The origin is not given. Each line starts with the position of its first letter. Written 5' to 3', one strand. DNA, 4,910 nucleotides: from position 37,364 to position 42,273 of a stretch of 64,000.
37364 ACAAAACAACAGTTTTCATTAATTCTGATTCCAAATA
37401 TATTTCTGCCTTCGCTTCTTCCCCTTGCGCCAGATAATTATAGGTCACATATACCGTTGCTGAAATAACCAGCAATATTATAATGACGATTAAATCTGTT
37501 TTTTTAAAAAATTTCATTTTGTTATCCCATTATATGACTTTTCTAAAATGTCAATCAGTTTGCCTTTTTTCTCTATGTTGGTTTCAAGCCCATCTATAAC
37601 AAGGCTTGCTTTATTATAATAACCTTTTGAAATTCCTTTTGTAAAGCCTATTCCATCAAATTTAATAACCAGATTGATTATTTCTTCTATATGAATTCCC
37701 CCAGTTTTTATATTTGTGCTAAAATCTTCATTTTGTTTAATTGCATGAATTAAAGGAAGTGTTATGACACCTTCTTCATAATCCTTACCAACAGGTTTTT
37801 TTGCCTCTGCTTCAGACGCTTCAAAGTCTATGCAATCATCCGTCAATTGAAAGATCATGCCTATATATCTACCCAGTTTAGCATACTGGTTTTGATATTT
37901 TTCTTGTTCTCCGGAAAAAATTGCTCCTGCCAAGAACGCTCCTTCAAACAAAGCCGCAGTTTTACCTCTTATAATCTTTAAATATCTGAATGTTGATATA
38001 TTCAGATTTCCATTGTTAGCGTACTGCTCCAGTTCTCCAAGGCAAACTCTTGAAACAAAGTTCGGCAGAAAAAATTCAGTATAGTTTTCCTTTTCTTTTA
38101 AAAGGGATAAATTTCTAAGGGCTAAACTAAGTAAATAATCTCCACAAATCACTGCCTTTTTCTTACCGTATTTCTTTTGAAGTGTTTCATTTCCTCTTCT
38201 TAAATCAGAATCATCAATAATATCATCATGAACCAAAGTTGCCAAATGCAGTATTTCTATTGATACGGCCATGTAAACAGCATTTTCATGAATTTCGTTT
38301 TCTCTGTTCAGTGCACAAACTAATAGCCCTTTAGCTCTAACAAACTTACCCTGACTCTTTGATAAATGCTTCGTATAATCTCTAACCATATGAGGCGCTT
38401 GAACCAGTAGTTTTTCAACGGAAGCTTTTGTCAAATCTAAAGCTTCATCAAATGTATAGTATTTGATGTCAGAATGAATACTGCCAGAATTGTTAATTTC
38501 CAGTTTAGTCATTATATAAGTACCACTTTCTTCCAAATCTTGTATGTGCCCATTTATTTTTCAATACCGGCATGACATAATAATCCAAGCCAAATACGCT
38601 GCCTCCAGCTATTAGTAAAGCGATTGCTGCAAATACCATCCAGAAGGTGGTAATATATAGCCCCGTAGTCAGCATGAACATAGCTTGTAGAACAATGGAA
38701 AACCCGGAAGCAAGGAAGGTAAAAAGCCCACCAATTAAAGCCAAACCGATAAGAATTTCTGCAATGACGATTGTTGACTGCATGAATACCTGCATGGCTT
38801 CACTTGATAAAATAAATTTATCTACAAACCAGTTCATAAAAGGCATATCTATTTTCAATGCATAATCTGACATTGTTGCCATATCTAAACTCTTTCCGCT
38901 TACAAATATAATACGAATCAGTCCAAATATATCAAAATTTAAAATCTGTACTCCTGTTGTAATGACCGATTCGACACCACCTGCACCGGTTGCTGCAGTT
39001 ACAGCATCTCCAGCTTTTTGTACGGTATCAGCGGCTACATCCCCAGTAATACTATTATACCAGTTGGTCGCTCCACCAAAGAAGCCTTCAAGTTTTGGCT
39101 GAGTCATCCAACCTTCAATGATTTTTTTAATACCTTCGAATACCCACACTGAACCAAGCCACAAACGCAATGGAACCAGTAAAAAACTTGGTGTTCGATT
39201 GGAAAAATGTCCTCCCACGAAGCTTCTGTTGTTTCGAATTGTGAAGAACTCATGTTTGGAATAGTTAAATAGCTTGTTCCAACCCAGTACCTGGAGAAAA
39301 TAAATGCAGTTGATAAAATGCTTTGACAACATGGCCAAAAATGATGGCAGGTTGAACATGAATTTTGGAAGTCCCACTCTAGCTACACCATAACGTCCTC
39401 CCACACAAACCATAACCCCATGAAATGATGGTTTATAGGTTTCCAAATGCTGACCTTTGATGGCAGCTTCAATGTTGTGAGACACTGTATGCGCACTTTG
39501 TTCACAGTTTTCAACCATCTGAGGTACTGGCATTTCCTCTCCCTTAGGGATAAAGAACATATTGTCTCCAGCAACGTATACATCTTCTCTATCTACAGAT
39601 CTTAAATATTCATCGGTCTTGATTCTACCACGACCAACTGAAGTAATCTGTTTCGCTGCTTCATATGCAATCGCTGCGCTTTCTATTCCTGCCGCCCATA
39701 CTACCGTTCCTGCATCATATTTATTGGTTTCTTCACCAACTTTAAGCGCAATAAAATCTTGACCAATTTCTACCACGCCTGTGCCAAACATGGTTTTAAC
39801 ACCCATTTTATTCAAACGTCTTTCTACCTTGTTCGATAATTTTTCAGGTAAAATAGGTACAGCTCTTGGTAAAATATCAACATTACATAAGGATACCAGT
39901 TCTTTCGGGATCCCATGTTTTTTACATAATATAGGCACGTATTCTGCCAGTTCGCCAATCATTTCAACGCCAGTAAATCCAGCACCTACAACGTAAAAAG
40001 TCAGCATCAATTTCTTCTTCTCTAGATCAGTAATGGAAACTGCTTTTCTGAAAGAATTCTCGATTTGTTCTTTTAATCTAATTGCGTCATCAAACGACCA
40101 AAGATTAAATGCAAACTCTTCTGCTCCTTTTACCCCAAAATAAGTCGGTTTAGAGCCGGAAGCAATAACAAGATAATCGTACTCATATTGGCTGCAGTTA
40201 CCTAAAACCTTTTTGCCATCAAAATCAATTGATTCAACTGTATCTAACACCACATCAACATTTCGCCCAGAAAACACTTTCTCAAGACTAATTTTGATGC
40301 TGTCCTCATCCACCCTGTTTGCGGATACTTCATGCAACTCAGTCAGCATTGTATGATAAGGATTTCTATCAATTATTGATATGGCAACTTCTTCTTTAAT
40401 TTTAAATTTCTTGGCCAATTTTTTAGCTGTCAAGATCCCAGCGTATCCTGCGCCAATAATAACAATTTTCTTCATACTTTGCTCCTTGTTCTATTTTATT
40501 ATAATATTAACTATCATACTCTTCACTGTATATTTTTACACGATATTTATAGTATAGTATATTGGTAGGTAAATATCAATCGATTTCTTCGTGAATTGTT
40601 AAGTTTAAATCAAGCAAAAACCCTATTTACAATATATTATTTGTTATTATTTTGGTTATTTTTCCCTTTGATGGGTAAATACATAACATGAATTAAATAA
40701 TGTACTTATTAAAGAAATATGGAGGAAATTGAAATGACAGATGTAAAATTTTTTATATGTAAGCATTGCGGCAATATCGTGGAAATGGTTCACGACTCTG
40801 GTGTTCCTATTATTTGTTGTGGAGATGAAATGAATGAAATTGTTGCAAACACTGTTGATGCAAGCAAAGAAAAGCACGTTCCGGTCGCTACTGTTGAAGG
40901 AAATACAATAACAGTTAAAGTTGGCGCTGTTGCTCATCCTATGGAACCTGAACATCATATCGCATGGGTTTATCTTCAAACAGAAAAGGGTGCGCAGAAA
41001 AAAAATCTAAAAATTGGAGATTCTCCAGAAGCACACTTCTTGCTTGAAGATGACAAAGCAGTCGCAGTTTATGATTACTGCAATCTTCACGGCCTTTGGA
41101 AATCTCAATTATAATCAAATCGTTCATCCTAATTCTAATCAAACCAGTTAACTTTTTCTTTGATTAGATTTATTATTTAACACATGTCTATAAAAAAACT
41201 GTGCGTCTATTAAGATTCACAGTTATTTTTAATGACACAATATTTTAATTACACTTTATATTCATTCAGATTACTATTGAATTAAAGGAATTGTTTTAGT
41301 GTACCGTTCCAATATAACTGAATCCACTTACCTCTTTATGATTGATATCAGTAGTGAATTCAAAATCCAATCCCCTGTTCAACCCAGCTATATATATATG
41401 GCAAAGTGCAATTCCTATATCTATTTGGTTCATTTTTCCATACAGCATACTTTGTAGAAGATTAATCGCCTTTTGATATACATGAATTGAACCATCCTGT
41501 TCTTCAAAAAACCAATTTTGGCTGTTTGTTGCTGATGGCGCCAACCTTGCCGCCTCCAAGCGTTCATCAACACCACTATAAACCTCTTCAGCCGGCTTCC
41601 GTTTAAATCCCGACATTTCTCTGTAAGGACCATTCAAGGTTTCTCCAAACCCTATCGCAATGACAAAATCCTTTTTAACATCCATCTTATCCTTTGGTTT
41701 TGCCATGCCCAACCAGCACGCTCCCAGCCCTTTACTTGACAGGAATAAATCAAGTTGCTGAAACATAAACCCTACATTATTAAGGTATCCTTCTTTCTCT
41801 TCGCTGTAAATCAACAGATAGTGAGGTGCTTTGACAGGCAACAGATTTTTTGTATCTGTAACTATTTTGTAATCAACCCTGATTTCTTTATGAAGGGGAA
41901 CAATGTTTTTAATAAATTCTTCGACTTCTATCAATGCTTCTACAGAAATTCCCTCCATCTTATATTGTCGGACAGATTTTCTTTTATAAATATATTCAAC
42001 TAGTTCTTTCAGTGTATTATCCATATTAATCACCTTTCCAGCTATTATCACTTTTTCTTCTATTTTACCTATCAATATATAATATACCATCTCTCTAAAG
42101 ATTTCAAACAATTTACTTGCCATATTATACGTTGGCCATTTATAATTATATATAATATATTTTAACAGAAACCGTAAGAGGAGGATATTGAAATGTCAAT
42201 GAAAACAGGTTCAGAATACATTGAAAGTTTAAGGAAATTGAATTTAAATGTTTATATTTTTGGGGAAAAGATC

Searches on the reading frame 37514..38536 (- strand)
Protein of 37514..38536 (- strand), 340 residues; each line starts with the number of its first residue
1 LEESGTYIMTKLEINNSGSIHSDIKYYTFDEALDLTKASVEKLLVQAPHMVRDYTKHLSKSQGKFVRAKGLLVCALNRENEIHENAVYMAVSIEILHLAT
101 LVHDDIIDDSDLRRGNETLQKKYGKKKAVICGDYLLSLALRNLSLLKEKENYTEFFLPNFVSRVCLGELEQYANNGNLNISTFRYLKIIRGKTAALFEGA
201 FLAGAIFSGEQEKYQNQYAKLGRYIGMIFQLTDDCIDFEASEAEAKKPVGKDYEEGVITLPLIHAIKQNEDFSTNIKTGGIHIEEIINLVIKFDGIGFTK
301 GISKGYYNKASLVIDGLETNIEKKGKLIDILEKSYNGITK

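Call 62: search_protein_families(library=pfam, proteins=[window:37514-38536:-], max_evalue=0.00001)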
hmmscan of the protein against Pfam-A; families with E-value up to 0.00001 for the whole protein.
window:37514-38536:- (340 aa): 1 family
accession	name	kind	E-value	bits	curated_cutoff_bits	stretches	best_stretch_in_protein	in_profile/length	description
PF00348.22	polyprenyl_synt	-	3.3e-56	190.8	27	1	50-271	3-225/251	Polyprenyl synthetase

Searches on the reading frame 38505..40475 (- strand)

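Call 62: search_protein_families(library=pfam, proteins=[window:38505-40475:-], max_evalue=0.00001)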
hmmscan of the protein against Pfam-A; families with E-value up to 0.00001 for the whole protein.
window:38505-40475:- (656 aa): 2 families
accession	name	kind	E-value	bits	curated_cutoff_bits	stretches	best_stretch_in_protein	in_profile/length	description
PF07992.20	Pyr_redox_2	-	1e-38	133.9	26.1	1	3-323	2-286/291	Pyridine nucleotide-disulphide oxidoreductase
PF01266.30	DAO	-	5.6e-07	29.8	27.9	0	210-276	148-216/353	FAD dependent oxidoreductase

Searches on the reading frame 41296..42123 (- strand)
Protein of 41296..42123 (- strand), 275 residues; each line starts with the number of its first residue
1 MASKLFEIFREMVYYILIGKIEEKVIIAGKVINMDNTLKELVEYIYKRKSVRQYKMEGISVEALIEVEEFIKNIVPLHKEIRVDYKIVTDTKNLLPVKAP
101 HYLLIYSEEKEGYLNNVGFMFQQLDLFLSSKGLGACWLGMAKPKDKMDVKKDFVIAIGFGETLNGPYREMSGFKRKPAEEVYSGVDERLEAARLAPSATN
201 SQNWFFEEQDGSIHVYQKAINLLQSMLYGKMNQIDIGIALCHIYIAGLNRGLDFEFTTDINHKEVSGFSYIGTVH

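Call 62: search_protein_families(library=pfam, proteins=[window:41296-42123:-], max_evalue=0.00001)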
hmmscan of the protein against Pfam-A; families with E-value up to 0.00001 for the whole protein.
window:41296-42123:- (275 aa): 2 families
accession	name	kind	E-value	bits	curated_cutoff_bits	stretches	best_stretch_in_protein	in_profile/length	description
PF14512.11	TM1586_NiRdase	-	9.4e-46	156.6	27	1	40-246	1-214/215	Putative TM nitroreductase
PF00881.29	Nitroreductase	-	7.6e-09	36.4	23.5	0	186-206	21-41/167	Nitroreductase family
